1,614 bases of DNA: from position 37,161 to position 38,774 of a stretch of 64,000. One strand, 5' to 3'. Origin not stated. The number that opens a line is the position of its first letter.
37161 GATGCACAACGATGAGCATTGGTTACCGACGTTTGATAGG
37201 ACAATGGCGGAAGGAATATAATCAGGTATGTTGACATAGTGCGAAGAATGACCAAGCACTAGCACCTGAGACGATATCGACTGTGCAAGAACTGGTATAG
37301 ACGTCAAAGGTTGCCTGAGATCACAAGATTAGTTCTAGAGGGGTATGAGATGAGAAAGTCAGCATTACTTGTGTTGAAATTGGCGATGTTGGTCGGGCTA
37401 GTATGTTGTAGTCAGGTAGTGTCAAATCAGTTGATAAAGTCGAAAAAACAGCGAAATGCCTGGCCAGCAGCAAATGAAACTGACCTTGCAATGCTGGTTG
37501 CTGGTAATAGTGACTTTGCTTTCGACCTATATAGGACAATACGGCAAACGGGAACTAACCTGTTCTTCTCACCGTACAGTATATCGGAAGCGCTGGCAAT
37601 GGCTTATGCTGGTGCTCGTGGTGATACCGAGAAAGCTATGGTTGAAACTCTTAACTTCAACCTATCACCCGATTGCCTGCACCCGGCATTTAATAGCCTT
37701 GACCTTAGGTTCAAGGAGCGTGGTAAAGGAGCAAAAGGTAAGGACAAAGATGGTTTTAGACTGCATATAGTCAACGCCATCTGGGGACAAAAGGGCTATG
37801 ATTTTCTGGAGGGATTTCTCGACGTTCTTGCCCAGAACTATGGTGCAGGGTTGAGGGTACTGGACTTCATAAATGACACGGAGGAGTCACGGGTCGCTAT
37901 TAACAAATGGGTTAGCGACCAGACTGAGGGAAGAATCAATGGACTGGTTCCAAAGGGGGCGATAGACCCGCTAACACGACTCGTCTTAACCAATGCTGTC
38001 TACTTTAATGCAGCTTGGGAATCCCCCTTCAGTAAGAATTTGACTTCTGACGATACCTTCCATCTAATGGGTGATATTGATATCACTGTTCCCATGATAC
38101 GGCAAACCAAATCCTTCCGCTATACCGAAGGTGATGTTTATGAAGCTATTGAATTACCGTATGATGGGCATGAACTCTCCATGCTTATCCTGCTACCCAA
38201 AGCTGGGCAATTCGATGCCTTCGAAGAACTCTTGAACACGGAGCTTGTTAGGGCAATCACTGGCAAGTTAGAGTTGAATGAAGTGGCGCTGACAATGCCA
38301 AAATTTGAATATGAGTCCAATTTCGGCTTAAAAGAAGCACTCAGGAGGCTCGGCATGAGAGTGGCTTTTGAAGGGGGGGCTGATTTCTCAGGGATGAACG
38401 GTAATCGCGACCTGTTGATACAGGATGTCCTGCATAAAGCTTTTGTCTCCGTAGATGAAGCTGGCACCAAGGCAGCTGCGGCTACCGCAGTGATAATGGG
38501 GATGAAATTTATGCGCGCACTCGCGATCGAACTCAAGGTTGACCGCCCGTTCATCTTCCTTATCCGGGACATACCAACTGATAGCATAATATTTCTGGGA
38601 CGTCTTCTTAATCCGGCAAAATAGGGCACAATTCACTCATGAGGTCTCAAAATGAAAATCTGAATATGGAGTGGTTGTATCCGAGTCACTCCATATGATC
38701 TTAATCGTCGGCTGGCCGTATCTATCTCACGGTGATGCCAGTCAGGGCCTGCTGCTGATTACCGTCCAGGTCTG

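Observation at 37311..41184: Convergent serpin and membrane-anchored clostripain (C11) gene pair; serpin has predicted P1 Lys matching C11 specificity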

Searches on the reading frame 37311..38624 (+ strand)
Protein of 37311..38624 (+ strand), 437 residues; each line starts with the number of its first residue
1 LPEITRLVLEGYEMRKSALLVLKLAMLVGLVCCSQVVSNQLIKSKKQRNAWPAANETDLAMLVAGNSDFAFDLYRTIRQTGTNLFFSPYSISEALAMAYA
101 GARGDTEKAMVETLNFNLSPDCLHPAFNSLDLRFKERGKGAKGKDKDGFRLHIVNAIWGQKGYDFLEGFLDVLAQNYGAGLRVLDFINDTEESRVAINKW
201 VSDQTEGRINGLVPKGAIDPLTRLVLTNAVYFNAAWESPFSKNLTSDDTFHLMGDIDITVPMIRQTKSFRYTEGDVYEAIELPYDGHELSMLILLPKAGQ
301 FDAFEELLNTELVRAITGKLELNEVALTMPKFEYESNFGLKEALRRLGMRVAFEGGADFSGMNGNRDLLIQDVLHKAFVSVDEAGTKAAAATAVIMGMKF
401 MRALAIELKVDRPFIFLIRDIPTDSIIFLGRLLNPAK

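Call 3: search_protein_families(library=pfam, proteins=[window:37311-38624:+], max_evalue=0.01)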
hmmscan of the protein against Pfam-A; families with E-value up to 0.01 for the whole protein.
window:37311-38624:+ (437 aa): 1 family
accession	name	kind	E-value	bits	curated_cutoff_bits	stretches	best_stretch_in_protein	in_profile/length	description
PF00079.25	Serpin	-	7.3e-112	374.7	27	1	65-435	2-370/370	Serpin (serine protease inhibitor)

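Call 4: search_protein_families(library=ncbifam, proteins=[window:37311-38624:+], max_evalue=0.01)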
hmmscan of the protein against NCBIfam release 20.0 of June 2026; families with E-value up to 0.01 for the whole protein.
window:37311-38624:+ (437 aa): 0 families

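Call 5: search_solved_structures(query=window:37311-38624:+, show_alignments=3, max_evalue=1e-20)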
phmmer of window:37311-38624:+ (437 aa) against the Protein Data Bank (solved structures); distinct sequences matched with E-value up to 1e-20: 193 (the best 60 are shown).
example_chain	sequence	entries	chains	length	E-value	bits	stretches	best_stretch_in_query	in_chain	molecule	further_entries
8gxv_A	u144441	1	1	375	5.1e-78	265.9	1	66-435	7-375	Proteinase inhibitor I4 serpin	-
4ga7_A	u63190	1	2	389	4.8e-70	239.6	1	59-435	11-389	Leukocyte elastase inhibitor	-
4zk0_A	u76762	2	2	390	5.2e-69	236.2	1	63-435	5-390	Serpin B4 | Serpin B3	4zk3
2zv6_A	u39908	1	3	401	5.5e-69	236.1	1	63-435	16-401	Serpin B3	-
2gd4_I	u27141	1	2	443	1.7e-65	224.6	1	52-436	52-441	Antithrombin-III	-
5cdx_A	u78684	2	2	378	2.4e-65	224.1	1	62-435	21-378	Conserpin | Conserpin in the latent state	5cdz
6ee5_A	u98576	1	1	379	4.1e-65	223.4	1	62-435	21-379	Conserpin-AATRCL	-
2hij_I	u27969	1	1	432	6.2e-65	222.8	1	52-436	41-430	Antithrombin-III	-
1ant_L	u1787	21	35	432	6.6e-65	222.7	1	52-436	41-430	ANTITHROMBIN | ANTITHROMBIN III | PROTEIN (ANTITHROMBIN-III)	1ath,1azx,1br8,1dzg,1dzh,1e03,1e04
2b4x_L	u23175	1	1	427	6.6e-65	222.7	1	52-436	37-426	Antithrombin-III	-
3kcg_I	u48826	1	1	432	6.6e-65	222.7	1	52-436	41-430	Antithrombin-III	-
5ce0_A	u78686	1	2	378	8.7e-65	222.3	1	62-435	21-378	Native conserpin with Z-variant (E342K)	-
1dzg_I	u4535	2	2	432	1.1e-64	221.9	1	52-436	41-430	ANTITHROMBIN-III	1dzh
1oyh_I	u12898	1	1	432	1.3e-64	221.8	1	52-436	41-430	Antithrombin-III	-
1t1f_A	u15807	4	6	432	1.7e-64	221.3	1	52-436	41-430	Antithrombin-III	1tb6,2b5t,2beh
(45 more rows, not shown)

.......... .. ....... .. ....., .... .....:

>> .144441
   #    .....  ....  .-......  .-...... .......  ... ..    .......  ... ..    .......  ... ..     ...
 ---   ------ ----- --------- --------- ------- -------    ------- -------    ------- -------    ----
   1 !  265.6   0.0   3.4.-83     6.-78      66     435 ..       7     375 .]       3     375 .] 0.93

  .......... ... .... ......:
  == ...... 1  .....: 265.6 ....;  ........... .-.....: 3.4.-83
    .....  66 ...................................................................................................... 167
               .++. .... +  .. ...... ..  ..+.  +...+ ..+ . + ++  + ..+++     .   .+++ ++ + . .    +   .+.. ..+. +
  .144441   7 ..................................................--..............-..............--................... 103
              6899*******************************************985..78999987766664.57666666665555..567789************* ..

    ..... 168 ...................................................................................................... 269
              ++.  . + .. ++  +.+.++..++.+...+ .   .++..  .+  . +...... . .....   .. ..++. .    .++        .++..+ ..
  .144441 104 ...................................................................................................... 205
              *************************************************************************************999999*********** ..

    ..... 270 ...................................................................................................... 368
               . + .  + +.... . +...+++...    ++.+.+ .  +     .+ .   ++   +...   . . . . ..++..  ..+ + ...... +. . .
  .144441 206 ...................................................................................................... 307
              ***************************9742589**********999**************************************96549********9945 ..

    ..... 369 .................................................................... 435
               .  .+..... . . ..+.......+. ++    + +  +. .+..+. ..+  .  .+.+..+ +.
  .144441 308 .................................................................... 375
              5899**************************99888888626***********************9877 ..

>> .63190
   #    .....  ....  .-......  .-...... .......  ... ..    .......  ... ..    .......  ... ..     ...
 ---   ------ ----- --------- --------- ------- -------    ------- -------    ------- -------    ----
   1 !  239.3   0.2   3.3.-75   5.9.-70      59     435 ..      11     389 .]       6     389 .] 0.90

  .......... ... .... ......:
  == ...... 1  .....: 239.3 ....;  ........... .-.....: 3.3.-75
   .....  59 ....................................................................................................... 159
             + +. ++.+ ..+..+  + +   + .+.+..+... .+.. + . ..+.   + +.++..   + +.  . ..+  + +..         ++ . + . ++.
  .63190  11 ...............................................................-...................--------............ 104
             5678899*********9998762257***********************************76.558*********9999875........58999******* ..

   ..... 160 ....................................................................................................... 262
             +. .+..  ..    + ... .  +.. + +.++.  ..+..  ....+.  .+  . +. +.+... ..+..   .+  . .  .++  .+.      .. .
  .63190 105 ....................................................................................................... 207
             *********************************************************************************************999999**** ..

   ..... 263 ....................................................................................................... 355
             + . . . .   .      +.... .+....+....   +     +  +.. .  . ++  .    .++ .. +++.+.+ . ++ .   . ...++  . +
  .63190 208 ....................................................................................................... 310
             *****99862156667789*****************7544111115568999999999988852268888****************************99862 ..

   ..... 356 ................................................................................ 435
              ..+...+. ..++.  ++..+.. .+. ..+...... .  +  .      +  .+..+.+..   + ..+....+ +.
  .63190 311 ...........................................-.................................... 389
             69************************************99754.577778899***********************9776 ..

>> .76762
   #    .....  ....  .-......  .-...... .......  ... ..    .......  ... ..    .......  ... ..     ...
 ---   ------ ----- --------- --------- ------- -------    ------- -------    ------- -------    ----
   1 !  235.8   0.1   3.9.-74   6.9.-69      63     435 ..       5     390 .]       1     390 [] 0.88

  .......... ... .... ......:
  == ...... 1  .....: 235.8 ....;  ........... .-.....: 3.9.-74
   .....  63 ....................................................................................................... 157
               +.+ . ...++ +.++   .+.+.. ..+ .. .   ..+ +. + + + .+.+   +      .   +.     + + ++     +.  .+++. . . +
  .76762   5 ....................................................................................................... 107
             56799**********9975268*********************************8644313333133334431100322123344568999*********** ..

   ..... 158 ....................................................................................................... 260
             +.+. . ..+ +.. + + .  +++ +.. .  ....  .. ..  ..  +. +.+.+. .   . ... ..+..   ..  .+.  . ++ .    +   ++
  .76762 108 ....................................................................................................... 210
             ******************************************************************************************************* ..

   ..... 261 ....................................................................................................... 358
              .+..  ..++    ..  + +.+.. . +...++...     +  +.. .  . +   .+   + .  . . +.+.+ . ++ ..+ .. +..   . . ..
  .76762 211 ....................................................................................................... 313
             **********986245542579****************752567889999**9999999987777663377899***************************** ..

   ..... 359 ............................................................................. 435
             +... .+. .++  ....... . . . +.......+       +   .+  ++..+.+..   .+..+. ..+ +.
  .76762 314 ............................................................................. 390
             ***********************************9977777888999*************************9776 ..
